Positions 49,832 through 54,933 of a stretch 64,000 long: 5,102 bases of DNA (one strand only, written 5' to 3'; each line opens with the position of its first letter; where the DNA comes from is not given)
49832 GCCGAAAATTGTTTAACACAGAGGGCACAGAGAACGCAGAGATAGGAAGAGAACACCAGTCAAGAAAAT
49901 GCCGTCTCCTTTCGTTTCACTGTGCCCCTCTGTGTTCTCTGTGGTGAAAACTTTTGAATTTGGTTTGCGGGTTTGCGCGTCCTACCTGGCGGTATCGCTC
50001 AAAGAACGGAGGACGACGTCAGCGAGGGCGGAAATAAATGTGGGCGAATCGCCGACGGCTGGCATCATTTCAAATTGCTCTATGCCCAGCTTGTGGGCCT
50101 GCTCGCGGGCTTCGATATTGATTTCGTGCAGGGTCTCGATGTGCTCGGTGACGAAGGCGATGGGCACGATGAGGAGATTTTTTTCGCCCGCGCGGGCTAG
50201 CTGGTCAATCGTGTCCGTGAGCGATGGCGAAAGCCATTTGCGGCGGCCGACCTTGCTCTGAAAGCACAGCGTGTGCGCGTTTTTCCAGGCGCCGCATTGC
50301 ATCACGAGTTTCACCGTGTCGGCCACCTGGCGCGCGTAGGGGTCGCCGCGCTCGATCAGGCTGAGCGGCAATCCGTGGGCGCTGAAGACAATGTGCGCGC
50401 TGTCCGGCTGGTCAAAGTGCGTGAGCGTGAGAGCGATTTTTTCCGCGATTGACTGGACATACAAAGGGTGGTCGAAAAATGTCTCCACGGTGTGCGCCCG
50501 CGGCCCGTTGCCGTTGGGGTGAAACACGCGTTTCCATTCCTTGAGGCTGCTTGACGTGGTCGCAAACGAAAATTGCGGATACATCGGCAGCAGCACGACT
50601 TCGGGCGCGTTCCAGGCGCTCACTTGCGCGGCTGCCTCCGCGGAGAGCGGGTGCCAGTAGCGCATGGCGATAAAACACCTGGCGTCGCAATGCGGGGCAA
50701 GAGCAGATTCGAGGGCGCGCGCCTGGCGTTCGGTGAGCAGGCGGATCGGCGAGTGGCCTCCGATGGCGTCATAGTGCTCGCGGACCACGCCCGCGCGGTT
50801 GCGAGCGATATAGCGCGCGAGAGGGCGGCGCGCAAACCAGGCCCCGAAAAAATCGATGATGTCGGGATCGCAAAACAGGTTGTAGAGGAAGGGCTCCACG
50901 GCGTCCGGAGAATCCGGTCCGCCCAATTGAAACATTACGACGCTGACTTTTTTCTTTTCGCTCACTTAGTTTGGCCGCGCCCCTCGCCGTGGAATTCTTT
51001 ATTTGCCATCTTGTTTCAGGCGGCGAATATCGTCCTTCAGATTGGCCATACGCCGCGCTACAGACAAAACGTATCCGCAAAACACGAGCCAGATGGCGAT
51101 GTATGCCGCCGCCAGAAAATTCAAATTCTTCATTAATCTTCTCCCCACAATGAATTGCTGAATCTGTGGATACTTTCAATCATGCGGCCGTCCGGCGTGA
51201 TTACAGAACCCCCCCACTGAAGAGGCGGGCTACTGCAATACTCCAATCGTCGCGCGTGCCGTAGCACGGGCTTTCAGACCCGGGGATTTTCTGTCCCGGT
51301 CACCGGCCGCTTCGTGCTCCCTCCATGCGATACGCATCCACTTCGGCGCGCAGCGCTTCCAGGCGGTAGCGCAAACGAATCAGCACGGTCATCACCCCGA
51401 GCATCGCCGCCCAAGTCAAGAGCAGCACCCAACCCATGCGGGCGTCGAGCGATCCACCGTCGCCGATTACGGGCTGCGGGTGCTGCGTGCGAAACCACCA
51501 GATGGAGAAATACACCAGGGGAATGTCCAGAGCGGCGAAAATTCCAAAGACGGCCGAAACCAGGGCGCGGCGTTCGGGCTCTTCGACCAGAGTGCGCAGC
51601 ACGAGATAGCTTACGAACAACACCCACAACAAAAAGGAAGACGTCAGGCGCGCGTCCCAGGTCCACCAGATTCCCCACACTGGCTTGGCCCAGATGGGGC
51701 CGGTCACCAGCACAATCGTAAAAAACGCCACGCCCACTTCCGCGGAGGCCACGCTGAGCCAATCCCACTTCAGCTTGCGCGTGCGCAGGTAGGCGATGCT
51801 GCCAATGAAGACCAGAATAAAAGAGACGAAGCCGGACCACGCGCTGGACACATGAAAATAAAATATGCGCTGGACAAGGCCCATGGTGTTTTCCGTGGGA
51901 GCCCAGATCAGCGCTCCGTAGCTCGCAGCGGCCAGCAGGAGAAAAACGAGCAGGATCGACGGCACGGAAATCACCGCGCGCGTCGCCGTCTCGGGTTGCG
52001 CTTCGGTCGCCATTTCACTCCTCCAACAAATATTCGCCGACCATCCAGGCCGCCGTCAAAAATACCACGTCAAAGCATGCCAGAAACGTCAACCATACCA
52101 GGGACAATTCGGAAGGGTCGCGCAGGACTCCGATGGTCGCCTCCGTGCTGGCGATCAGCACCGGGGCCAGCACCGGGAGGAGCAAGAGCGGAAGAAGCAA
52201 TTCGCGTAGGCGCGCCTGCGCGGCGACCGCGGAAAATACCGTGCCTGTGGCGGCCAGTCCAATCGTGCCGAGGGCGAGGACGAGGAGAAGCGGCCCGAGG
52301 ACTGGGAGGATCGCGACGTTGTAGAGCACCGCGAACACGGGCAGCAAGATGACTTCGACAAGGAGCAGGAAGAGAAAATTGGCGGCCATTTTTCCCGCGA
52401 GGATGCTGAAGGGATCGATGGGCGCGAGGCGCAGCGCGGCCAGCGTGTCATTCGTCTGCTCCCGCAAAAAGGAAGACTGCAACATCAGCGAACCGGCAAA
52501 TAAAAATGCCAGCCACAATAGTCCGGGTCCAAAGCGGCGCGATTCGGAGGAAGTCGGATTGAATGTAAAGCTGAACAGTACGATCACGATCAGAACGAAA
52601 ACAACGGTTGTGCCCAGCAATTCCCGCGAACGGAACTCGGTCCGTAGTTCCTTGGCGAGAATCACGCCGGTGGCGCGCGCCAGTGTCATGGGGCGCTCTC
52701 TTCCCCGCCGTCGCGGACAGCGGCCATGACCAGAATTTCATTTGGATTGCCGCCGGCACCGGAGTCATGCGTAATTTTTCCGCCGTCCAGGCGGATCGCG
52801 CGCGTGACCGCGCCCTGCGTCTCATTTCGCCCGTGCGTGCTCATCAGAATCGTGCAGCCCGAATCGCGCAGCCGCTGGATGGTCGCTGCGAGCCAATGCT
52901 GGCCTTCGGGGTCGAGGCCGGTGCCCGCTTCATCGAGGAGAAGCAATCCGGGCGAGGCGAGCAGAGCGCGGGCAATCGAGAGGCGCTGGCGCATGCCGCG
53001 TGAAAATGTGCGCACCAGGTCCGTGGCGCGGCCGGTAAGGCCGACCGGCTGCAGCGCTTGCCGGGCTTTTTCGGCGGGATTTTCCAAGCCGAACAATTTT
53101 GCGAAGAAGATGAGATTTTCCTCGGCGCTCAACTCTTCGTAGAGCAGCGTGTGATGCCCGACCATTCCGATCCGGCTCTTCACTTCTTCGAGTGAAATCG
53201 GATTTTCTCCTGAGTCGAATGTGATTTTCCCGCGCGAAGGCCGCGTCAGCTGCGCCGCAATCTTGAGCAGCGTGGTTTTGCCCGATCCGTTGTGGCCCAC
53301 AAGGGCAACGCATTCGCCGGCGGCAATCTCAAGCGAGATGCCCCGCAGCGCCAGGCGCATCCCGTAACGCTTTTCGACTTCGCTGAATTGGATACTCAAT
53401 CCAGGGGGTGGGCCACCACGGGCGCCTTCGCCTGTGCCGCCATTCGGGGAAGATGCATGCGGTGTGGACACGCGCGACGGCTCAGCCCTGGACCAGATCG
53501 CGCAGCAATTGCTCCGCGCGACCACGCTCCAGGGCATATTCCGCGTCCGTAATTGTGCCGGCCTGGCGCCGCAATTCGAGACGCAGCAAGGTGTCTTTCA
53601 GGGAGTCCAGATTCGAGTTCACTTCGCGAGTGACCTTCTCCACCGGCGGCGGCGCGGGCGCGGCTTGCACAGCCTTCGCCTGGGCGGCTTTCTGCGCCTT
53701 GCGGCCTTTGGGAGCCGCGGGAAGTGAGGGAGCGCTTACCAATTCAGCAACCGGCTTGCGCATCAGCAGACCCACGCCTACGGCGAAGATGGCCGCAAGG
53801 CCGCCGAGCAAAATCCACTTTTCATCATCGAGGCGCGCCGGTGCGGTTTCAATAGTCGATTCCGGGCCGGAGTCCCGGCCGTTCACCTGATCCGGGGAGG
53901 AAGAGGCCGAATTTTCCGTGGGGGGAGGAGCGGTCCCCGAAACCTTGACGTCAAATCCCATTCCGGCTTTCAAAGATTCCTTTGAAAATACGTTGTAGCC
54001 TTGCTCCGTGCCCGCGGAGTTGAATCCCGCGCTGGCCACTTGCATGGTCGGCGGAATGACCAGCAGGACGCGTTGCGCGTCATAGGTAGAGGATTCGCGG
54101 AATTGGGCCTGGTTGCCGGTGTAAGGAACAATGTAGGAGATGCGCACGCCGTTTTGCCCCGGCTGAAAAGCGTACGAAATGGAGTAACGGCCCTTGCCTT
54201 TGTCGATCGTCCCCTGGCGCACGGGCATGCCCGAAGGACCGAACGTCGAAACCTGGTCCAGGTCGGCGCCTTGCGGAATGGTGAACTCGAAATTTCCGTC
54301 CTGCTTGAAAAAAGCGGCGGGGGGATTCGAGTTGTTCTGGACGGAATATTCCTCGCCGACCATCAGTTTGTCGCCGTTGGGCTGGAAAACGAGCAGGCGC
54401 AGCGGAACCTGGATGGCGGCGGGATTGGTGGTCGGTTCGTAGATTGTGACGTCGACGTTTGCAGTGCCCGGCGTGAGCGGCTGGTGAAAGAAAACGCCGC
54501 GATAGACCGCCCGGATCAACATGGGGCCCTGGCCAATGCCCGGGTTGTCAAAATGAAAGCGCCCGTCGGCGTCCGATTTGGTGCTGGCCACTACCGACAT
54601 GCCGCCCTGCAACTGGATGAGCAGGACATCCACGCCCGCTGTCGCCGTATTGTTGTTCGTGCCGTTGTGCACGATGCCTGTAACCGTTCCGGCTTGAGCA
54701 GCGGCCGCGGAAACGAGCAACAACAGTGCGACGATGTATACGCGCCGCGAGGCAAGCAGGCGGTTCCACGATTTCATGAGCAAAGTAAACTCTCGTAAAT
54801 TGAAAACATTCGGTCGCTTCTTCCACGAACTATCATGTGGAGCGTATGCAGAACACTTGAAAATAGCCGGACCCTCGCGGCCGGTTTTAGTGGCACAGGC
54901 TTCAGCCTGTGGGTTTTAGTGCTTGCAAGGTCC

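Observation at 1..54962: At least 22 GTAG/GTGG-headed double-hairpin (REPIN-like) units in 64 kb, with compensatory stem changes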

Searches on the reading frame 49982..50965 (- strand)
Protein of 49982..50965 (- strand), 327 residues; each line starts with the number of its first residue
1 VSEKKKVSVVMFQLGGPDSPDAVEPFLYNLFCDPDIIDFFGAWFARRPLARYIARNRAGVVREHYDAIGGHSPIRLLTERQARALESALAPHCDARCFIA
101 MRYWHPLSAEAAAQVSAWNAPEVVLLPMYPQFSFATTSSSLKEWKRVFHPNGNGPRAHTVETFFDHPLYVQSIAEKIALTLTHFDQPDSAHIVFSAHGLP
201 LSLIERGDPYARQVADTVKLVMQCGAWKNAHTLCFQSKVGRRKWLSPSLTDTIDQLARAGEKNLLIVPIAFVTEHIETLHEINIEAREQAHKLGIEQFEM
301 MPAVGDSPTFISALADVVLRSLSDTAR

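Call 65: find_related_loci(query=window:49982-50965:-, collection=metagenome_contigs, flank=10000)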
Query window:49982-50965:- (327 aa) in metagenome_contigs; peptide patterns used: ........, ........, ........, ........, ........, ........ (x = any residue, [..] = any of these).
599 stretches matched a pattern (row limit reached: there are more); 571 encode a relative of the query (tblastn E <= 1e-3); the best 80 are kept; 80 distinct loci.
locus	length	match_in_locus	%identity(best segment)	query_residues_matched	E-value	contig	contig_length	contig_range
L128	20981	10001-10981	97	1-327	0e+0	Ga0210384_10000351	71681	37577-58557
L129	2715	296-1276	91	1-327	0e+0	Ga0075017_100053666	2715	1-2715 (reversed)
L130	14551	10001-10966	92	1-322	0e+0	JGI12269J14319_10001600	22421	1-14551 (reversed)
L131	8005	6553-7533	90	1-327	0e+0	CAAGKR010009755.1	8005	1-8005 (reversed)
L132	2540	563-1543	91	1-327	0e+0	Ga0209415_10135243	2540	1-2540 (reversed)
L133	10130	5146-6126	91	1-327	0e+0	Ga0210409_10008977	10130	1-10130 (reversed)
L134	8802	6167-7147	90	1-327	0e+0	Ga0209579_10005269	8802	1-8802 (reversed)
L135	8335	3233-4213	90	1-327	0e+0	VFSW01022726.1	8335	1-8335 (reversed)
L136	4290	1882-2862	90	1-327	0e+0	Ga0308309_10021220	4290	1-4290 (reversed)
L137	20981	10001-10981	88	1-327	0e+0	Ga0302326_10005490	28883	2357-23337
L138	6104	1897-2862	88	1-322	0e+0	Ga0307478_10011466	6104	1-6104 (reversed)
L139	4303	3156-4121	88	1-322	0e+0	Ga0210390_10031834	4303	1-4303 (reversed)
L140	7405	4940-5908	88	1-323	0e+0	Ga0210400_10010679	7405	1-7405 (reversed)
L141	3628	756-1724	88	1-323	0e+0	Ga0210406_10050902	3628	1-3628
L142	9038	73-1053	87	1-327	0e+0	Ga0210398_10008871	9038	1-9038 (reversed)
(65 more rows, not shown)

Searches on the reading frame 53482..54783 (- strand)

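Call 12: search_protein_families(library=pfam, proteins=[window:53482-54783:-])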
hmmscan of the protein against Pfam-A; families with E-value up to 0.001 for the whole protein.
window:53482-54783:- (433 aa): 1 family
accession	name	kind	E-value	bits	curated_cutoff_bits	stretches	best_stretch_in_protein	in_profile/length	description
PF13620.12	CarboxypepD_reg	-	0.00093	19.9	32.3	0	33-95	1-57/82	Carboxypeptidase regulatory-like domain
